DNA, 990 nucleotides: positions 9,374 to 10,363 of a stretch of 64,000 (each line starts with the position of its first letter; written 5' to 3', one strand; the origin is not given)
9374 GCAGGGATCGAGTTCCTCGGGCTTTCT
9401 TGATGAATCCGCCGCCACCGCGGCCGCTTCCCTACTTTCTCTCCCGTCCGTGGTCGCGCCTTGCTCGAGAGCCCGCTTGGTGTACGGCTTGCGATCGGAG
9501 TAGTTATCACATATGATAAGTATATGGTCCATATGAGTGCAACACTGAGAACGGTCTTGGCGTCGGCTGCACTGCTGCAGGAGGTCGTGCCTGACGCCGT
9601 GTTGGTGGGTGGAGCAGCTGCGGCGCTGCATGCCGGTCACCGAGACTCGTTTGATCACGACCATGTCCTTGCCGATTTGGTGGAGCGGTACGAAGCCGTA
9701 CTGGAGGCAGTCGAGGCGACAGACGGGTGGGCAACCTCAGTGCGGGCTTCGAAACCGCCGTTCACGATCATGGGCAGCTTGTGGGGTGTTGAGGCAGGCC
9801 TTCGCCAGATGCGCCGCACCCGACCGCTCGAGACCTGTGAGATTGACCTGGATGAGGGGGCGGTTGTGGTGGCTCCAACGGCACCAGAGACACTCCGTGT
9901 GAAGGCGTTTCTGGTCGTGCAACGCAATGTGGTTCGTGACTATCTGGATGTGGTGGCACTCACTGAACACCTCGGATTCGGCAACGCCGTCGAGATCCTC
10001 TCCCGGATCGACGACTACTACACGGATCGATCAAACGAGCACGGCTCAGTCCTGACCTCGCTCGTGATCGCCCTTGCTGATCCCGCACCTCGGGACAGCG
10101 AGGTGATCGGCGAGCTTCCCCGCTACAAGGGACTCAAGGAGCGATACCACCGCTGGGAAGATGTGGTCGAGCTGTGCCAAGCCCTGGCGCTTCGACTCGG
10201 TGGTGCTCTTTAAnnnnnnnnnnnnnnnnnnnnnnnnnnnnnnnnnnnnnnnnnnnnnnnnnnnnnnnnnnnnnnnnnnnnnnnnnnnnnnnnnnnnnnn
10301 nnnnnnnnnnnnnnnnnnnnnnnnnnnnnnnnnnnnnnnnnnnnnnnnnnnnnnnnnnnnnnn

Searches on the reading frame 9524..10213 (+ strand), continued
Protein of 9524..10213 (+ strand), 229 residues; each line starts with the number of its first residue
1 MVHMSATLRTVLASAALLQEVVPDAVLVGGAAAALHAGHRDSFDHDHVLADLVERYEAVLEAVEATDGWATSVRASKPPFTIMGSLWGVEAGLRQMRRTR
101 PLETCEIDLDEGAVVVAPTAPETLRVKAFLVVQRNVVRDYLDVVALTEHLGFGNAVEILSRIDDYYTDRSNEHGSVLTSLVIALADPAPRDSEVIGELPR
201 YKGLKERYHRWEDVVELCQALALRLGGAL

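Call 49: find_encoding_contigs(protein=P0005, flank=6000, max_places=2)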
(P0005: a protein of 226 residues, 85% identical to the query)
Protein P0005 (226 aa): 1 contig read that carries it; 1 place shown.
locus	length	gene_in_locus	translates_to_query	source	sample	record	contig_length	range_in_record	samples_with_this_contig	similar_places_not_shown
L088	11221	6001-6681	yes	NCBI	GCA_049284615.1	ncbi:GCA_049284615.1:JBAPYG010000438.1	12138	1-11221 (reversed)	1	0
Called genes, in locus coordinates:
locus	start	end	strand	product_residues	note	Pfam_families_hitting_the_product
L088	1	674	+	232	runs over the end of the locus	PF14329:DUF4386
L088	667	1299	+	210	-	-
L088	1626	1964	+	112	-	-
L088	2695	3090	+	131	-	PF07366:SnoaL, PF12680:SnoaL_2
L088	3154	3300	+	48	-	-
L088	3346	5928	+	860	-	PF00211:Guanylate_cyc (faint), PF13424:TPR_12 (faint), PF13191:AAA_16, PF13401:AAA_22 (faint), PF25872:HTH_77 (faint)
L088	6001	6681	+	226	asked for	-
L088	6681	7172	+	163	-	PF13560:HTH_31, PF01381:HTH_3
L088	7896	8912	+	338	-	PF00561:Abhydrolase_1, PF12146:Hydrolase_4, PF12697:Abhydrolase_6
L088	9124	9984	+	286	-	PF00211:Guanylate_cyc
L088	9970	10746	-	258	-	PF00005:ABC_tran, PF02463:SMC_N (faint), PF13304:AAA_21 (faint)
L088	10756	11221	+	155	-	PF06772:LtrA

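Call 70: find_related_loci(query=A1, collection=viral_contigs, flank=5000)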
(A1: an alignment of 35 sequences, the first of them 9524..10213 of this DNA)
Query A1 (229 aa) in viral_contigs; peptide patterns used: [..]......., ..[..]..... (x = any residue, [..] = any of these).
53 stretches matched a pattern, but none encodes a relative of the query by tblastn (E <= 1e-3).
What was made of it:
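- Tried and rejected: A phage origin for the cassette found no support: there are no relatives on viral contigs (call 70).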

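Call 71: search_dna_similar(query=window:9524-10213:+, collection=plasmids, mode=protein, max_rows=12)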
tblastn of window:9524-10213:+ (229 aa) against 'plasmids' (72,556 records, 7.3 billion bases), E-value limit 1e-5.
Records with a match: 8; places in all: 8; records where one place covers at least 80% of the query: 6.
Best place of each record, by identity: <60% 8.
By first word of the organism name: Pseudonocardia 2; Acidiphilium 2; Pseudarthrobacter 1; Pseudomonas 1; Deferribacter 1; Arthrobacter 1.
By predicted mobility (MOB-suite, as given by PLSDB): non-mobilizable 5; mobilizable 2; conjugative 1.
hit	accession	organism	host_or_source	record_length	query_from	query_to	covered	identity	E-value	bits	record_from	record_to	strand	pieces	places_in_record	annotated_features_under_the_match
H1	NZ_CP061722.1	Pseudarthrobacter sp. BIM B-2242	cell culture,paddy soil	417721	8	222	94%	54.0%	7e-56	198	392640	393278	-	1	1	hypothetical protein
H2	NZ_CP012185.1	Pseudonocardia sp. EC080619-01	Apterostigma dentigerum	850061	3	222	96%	51.8%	9e-54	192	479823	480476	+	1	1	nucleotidyl transferase AbiEii/AbiGii toxin family protein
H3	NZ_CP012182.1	Pseudonocardia sp. EC080610-09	Apterostigma dentigerum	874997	3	222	96%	51.8%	9e-54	192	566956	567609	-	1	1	nucleotidyl transferase AbiEii/AbiGii toxin family protein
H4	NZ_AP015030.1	Pseudomonas putida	-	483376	11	222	93%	45.3%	1e-34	137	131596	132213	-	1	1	nucleotidyl transferase AbiEii/AbiGii toxin family protein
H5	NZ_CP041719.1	Acidiphilium multivorum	Cell culture,activated sludge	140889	11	214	89%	44.1%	5e-32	129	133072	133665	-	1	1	hypothetical protein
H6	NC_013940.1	Deferribacter desulfuricans SSM1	-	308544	11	229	96%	33.6%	3e-27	115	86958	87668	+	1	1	nucleotidyl transferase AbiEii/AbiGii toxin family protein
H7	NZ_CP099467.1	Arthrobacter caoxuetaonis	single cell,faeces,Qinghai,China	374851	84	225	62%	33.8%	4e-17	87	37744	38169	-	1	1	hypothetical protein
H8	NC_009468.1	Acidiphilium cryptum JF-5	-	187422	46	128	36%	42.2%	3e-7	58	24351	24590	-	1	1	none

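Call 72: get_annotated_region(hit=H2, flank=2500)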
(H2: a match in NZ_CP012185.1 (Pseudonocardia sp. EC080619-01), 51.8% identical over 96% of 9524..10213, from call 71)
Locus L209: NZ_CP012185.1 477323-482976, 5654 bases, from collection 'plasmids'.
description: Pseudonocardia sp. EC080619-01 plasmid pBCI1-2, complete sequence
organism: Pseudonocardia sp. EC080619-01 (NCBI taxid 1096856)
taxonomy: Bacteria; Actinomycetota; Actinomycetes; Pseudonocardiales; Pseudonocardiaceae; Pseudonocardia; Pseudonocardia sp. EC080619-01
host: -; source: Apterostigma dentigerum; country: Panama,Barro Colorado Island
typing (MOB-suite, as given by PLSDB): mobilizable; relaxase MOBF
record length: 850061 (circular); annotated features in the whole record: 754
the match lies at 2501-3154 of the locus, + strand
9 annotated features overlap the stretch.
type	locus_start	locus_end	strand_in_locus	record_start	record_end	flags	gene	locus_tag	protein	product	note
CDS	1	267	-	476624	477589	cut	-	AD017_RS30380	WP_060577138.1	hypothetical protein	-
CDS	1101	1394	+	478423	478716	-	-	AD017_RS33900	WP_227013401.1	PadR family transcriptional regulator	-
CDS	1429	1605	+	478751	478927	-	-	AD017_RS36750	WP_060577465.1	HypC/HybG/HupF family hydrogenase formation chaperone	-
CDS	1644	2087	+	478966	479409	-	-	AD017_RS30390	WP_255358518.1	acylphosphatase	-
CDS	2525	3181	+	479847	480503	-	-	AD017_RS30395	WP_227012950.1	nucleotidyl transferase AbiEii/AbiGii toxin family protein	-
CDS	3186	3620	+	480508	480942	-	-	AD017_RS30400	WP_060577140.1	helix-turn-helix domain-containing protein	-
CDS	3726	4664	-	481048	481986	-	-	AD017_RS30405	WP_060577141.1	VOC family protein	-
CDS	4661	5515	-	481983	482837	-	-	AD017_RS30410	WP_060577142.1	fumarylacetoacetate hydrolase family protein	-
CDS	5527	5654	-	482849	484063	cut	-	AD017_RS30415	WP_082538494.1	acyl-CoA dehydrogenase family protein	-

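Call 73: get_annotated_region(hit=H4, flank=2500)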
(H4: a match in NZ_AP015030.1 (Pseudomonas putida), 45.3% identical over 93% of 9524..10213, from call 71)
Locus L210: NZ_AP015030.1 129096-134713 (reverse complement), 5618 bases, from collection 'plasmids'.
description: Pseudomonas putida strain KF715 plasmid pKF715A, complete sequence
organism: Pseudomonas putida (NCBI taxid 303)
taxonomy: Bacteria; Pseudomonadota; Gammaproteobacteria; Pseudomonadales; Pseudomonadaceae; Pseudomonas; Pseudomonas putida
host: -; source: -; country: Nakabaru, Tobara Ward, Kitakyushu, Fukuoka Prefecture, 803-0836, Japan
typing (MOB-suite, as given by PLSDB): conjugative; replicon IncP; relaxase MOBF,MOBH; mating-pair formation MPF_T
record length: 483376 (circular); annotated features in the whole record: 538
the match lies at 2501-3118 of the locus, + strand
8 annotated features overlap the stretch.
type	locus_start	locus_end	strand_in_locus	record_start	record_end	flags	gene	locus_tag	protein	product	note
CDS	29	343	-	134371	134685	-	-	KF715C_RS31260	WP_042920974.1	hypothetical protein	-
CDS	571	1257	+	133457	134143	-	-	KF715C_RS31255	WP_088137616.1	hypothetical protein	-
CDS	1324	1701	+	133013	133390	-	-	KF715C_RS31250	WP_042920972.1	hypothetical protein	-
CDS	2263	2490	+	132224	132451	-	-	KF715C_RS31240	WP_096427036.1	hypothetical protein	-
CDS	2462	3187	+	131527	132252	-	-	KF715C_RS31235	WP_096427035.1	nucleotidyl transferase AbiEii/AbiGii toxin family protein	-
CDS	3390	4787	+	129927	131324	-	-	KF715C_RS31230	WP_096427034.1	ISL3 family transposase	-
CDS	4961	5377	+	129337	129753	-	-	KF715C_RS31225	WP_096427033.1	hypothetical protein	-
CDS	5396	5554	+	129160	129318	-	-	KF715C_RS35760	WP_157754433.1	hypothetical protein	-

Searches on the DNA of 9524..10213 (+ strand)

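Call 16: search_rna_families(sources=[L002, L003, L004, L005], threshold=gathering)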
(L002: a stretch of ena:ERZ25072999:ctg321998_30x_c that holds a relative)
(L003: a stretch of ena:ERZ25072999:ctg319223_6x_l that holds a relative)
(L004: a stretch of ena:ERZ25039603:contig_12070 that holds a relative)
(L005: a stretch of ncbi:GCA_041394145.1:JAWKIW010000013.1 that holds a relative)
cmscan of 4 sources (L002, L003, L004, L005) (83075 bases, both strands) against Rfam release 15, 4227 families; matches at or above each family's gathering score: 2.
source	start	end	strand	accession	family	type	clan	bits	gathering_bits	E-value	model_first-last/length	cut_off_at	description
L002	19217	19579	-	RF00023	tmRNA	Gene;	CL00001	154.1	47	1.3e-60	1-374/374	no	transfer-messenger RNA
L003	11442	11504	+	RF00005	tRNA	Gene; tRNA;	CL00001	30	29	0.041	1-71/71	no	tRNA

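Call 20: search_rna_families(sources=[L003, L002, L005], threshold=evalue, max_evalue=1)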
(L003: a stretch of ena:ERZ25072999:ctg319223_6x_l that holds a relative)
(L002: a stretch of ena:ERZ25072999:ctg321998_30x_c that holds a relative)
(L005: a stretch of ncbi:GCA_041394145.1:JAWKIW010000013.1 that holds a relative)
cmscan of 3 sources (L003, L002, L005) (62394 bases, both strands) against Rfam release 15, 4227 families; matches with E-value up to 1: 3.
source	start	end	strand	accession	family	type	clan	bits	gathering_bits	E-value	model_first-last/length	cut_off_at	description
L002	19217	19579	-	RF00023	tmRNA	Gene;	CL00001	154.1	47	9.7e-61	1-374/374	no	transfer-messenger RNA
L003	11442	11504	+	RF00005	tRNA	Gene; tRNA;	CL00001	30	29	0.031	1-71/71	no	tRNA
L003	4257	4340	+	RF01668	P10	Gene; sRNA;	-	22.6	37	0.37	1-72/72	no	Pseudomonas sRNA P10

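Call 50: search_rna_families(sources=[L086, L087, L088, L049], threshold=evalue, max_evalue=0.1)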
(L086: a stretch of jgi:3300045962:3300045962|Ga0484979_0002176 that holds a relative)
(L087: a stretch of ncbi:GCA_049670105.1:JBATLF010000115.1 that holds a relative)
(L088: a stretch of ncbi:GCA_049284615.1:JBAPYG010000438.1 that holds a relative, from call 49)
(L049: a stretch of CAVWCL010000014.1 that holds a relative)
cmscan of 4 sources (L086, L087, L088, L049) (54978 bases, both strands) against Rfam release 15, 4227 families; matches with E-value up to 0.1: 1.
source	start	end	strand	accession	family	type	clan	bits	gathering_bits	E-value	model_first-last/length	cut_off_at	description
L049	8970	9047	+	RF01057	SAH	Cis-reg; riboswitch;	-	36.3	37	0.0037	1-78/78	no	SAH (S-adenosyl-L-homocysteine) riboswitch aptamer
